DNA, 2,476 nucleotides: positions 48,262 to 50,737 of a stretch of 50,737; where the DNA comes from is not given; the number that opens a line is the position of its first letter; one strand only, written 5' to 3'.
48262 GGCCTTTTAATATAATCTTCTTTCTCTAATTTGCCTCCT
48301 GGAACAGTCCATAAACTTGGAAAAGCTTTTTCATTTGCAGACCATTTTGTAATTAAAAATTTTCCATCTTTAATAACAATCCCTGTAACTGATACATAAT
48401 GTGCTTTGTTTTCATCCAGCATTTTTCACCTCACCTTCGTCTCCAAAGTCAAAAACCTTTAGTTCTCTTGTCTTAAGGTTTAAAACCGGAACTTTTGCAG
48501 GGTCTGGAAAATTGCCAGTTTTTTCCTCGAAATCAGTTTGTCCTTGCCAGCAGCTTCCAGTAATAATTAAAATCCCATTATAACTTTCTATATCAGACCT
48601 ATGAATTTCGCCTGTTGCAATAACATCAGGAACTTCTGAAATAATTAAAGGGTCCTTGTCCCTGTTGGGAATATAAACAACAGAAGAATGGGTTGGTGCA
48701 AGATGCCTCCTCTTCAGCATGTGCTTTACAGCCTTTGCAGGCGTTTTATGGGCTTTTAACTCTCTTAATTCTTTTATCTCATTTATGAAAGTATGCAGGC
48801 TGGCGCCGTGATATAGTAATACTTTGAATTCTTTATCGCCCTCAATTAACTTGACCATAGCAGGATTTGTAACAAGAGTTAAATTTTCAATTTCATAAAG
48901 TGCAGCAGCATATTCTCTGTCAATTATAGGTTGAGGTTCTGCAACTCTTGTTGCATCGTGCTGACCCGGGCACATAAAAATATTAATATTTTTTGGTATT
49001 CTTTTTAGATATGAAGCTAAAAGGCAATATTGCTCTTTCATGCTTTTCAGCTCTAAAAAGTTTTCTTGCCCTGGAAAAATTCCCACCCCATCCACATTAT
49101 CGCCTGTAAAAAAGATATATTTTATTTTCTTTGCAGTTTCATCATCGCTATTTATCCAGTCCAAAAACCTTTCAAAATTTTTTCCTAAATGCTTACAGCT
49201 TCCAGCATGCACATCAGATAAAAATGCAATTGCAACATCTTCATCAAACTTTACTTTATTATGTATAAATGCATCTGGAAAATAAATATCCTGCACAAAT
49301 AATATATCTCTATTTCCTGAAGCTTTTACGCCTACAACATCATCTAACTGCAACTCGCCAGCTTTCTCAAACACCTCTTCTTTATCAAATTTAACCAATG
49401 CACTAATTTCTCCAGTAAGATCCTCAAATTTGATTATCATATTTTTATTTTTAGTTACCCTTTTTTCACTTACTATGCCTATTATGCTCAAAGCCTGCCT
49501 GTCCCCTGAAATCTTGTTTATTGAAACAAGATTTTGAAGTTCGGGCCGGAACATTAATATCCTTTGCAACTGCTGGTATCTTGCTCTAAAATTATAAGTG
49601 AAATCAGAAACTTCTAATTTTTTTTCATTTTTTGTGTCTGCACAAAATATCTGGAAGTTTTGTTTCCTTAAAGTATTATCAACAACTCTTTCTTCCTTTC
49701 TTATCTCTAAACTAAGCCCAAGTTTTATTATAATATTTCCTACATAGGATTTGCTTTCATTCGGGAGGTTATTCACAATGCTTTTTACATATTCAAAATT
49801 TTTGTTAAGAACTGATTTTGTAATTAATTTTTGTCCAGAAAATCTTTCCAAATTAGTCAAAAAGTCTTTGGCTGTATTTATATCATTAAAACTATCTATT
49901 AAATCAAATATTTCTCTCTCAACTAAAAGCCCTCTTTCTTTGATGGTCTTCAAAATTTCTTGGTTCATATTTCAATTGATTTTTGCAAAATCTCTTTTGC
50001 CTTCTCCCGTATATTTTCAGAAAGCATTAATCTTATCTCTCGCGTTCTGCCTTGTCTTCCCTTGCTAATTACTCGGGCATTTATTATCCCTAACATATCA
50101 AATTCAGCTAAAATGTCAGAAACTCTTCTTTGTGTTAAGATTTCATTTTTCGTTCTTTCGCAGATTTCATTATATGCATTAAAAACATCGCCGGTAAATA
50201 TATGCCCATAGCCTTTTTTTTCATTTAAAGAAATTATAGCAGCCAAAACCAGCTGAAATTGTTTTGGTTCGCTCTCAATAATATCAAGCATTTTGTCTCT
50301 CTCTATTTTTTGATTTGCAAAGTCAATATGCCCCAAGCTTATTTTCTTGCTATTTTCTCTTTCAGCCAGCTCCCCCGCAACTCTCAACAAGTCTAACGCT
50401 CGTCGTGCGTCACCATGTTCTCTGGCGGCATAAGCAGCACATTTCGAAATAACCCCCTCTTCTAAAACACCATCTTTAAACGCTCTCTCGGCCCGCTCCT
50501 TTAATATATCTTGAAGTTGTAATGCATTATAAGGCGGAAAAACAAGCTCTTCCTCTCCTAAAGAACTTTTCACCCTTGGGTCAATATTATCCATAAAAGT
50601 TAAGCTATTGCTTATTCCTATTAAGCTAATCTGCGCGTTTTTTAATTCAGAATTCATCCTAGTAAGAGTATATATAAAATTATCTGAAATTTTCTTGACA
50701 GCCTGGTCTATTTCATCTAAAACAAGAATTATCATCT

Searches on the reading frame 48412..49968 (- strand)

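Call 69: search_protein_families(library=pfam, proteins=[window:48412-49968:-], max_evalue=0.001)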
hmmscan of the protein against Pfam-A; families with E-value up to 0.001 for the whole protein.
window:48412-49968:- (518 aa): 3 families
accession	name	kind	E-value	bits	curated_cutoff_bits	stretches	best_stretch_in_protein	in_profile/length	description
PF04042.21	DNA_pol_E_B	-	6.8e-17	62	29.1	1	247-454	1-203/210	DNA polymerase alpha/epsilon subunit B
PF00149.33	Metallophos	-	2.1e-09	38.5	21.5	1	247-455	3-188/191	Calcineurin-like phosphoesterase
PF01336.31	tRNA_anti-codon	-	5.3e-05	23.5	27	1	161-216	2-55/75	OB-fold nucleic acid binding domain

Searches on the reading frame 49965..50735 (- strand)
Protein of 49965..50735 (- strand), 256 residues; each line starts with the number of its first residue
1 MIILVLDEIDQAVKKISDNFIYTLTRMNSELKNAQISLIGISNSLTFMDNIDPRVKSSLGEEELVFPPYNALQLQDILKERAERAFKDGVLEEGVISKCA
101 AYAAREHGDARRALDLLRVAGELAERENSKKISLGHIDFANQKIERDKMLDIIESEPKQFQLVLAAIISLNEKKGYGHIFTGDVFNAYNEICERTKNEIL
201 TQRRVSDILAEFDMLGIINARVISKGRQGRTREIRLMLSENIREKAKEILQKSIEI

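Call 69: search_protein_families(library=pfam, proteins=[window:49965-50735:-], max_evalue=0.001)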
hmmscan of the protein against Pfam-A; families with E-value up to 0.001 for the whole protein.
window:49965-50735:- (256 aa): 3 families
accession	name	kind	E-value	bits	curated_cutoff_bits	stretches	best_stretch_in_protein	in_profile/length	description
PF22703.2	Cdc6_lid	-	3.4e-27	94.6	27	1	75-141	1-67/68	Cdc6 AAA+ ATPase-type lid domain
PF09079.17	Cdc6_C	-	8.5e-25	87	25.1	1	152-244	2-94/96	CDC6, C terminal winged helix domain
PF22606.2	Cdc6-ORC-like_ATPase_lid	-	4.9e-08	33.2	27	1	69-127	1-59/60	Cdc6/ORC-like, ATPase lid domain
